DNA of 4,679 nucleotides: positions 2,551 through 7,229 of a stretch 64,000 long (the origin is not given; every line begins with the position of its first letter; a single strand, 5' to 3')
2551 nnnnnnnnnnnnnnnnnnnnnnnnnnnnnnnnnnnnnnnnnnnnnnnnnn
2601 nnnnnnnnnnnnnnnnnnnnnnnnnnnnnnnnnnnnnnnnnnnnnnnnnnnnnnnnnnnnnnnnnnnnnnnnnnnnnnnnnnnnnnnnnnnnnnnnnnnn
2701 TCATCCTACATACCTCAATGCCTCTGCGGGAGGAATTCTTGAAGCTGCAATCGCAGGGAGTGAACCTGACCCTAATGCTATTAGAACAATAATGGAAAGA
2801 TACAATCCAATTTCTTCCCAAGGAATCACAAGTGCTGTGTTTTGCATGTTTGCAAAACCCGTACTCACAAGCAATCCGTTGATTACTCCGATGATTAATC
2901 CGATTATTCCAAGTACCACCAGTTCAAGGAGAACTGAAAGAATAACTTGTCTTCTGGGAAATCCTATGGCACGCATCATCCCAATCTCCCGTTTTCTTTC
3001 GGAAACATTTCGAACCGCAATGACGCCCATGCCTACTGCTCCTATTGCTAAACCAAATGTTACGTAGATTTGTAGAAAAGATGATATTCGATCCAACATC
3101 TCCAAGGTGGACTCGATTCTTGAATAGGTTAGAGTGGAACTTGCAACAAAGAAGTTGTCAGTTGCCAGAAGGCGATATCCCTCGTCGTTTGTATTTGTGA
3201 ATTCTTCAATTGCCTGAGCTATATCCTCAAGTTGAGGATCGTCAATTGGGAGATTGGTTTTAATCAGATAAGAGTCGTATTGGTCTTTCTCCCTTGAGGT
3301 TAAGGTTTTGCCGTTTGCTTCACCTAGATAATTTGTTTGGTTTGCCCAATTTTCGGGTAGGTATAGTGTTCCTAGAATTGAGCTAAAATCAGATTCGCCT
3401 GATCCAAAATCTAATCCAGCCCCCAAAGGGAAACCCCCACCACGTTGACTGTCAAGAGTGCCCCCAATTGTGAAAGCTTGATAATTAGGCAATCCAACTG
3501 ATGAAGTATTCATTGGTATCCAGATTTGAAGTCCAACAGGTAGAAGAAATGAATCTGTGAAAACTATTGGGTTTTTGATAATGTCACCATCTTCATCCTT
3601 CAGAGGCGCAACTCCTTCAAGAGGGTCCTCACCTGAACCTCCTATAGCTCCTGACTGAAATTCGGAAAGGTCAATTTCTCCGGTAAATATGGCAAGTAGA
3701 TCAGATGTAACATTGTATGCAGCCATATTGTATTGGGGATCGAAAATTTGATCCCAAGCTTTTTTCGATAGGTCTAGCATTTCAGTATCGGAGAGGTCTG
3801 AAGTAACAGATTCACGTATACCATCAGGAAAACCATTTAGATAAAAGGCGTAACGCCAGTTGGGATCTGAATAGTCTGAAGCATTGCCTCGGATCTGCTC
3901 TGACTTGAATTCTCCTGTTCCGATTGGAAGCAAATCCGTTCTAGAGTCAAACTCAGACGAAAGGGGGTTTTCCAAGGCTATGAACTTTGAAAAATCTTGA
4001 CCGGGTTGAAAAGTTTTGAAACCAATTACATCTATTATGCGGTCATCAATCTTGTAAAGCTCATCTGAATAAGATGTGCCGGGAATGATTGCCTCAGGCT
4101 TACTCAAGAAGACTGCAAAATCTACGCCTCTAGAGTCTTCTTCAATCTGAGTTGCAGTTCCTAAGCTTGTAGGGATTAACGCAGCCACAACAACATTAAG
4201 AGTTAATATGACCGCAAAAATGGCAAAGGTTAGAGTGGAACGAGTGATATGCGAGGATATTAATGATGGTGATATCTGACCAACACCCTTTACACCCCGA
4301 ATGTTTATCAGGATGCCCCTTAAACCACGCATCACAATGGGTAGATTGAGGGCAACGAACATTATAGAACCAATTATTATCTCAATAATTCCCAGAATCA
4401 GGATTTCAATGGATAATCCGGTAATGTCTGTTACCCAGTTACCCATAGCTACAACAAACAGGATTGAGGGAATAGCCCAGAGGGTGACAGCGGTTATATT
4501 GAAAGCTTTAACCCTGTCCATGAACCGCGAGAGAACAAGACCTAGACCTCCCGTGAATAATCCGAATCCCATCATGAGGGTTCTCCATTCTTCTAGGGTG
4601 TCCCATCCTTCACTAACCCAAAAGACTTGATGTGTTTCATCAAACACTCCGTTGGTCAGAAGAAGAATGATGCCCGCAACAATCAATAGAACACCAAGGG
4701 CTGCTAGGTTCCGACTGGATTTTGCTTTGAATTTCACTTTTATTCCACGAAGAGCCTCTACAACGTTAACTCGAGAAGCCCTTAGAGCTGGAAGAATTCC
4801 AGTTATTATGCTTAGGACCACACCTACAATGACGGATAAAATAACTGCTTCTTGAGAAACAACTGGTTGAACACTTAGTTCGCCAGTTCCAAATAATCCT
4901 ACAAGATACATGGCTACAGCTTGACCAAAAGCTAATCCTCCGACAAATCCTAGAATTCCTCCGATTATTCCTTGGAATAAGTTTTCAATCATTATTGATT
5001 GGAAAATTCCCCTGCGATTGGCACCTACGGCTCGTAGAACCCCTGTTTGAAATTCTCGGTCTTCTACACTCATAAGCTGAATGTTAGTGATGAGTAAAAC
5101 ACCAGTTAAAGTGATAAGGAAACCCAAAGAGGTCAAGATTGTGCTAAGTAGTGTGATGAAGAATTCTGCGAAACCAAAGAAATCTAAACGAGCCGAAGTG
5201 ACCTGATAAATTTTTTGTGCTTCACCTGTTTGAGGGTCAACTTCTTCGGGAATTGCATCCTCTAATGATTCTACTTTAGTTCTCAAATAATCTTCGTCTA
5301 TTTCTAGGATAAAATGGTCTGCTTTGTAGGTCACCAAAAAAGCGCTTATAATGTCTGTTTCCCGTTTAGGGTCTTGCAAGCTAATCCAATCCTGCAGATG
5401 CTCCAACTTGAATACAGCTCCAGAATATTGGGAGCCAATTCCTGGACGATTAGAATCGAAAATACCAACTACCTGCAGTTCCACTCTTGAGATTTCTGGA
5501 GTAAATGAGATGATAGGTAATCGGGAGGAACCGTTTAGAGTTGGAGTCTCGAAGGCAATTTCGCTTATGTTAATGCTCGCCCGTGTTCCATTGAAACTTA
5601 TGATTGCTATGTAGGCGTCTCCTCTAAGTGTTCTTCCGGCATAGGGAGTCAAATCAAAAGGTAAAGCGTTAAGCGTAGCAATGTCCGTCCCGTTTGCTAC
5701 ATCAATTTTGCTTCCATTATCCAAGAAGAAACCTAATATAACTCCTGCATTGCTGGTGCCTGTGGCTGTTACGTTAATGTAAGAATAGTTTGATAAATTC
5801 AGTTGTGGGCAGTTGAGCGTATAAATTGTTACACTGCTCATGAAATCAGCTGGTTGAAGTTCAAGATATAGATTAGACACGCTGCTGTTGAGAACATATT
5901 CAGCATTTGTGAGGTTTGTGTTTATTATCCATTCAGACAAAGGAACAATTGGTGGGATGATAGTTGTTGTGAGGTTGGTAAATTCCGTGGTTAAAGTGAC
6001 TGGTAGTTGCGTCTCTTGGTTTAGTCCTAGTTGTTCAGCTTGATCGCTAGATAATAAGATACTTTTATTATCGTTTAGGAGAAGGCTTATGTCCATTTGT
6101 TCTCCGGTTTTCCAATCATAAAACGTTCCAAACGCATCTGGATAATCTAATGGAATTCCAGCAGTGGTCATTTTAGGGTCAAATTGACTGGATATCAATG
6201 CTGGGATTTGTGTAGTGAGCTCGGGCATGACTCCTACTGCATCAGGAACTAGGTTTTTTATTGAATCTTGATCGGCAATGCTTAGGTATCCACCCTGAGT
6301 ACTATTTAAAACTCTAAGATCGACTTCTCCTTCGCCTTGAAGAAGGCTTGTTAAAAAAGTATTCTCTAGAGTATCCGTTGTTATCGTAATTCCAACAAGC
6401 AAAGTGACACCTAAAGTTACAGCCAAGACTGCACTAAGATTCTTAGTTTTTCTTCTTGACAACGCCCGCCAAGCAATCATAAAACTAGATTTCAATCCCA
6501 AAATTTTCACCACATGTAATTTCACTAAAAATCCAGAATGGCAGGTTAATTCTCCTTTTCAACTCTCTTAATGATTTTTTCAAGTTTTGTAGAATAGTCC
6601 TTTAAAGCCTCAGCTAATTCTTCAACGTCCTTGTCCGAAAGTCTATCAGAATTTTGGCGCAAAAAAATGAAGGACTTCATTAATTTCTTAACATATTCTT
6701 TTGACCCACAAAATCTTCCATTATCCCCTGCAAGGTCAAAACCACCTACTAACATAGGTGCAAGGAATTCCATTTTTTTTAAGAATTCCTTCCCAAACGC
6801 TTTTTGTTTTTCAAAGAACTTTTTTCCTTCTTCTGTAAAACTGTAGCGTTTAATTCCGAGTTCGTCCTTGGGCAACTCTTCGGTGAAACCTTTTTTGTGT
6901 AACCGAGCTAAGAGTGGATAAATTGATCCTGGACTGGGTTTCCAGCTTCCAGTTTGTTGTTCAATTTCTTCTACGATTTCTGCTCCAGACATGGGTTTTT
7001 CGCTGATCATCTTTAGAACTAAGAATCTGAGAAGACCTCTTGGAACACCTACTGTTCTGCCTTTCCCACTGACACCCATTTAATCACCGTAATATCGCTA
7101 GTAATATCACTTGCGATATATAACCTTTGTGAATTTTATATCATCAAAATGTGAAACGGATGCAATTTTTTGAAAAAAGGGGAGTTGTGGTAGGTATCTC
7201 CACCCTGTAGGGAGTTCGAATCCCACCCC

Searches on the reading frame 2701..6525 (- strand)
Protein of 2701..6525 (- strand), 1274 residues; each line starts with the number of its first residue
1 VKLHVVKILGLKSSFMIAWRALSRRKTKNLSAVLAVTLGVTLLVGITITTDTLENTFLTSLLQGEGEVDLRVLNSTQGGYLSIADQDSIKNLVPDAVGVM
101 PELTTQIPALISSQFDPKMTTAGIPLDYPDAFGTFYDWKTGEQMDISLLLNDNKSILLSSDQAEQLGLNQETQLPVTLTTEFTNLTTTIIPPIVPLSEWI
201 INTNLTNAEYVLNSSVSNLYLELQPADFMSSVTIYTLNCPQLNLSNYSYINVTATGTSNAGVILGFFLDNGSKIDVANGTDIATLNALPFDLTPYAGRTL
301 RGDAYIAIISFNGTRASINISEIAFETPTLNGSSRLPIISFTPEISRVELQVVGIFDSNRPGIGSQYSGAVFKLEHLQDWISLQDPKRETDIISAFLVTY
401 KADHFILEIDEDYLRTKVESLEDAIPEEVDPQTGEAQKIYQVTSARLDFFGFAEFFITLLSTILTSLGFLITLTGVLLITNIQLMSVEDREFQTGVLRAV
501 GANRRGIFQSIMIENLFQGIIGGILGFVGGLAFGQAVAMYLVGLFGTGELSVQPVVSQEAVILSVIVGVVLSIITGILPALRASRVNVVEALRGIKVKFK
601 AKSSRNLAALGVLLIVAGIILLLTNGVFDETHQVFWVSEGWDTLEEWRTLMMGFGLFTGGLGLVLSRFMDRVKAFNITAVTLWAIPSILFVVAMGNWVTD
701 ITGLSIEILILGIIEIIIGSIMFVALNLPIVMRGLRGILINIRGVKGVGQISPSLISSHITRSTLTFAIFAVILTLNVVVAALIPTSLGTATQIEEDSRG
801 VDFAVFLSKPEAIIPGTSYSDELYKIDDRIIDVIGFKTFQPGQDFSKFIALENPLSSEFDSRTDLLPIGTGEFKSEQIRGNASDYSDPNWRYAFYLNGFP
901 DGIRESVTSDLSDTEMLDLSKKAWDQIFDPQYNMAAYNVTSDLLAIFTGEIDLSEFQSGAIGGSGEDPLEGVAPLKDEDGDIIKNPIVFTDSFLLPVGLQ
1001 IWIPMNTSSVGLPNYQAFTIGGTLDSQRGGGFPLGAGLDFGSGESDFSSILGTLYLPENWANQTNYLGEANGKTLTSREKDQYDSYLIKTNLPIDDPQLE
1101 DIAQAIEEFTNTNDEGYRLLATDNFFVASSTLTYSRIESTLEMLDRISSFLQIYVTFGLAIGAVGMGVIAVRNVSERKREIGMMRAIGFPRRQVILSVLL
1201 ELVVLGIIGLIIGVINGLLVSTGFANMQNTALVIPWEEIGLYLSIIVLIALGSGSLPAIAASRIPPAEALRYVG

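Call 12: search_protein_families(library=pfam, proteins=[window:2701-6525:-])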
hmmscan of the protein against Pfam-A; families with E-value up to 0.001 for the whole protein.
window:2701-6525:- (1274 aa): 2 families
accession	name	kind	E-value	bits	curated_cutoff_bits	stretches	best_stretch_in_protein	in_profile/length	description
PF02687.27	FtsX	-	5e-32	110.9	25.5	2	467-587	3-119/120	FtsX-like permease C-terminal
PF12704.14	MacB_PCD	-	2.3e-05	25.2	27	1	32-174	4-143/207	MacB-like periplasmic core domain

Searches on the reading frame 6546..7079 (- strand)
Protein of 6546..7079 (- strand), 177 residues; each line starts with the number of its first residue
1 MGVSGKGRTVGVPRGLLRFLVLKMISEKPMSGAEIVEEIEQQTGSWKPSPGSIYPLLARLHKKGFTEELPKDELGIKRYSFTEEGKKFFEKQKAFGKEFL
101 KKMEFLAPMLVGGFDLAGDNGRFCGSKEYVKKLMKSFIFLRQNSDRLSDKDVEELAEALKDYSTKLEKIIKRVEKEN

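Call 12: search_protein_families(library=pfam, proteins=[window:6546-7079:-])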
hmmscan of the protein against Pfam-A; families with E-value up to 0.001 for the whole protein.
window:6546-7079:- (177 aa): 1 family
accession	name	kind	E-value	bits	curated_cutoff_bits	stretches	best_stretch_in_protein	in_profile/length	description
PF03551.20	PadR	-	5.6e-14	52.3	27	1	21-90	1-74/75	Transcriptional regulator PadR-like family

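Call 19: find_encoding_contigs(protein=window:6546-7079:-, flank=10000, max_places=10)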
Protein window:6546-7079:- (177 aa): no gene with exactly this product is on record in the collection.
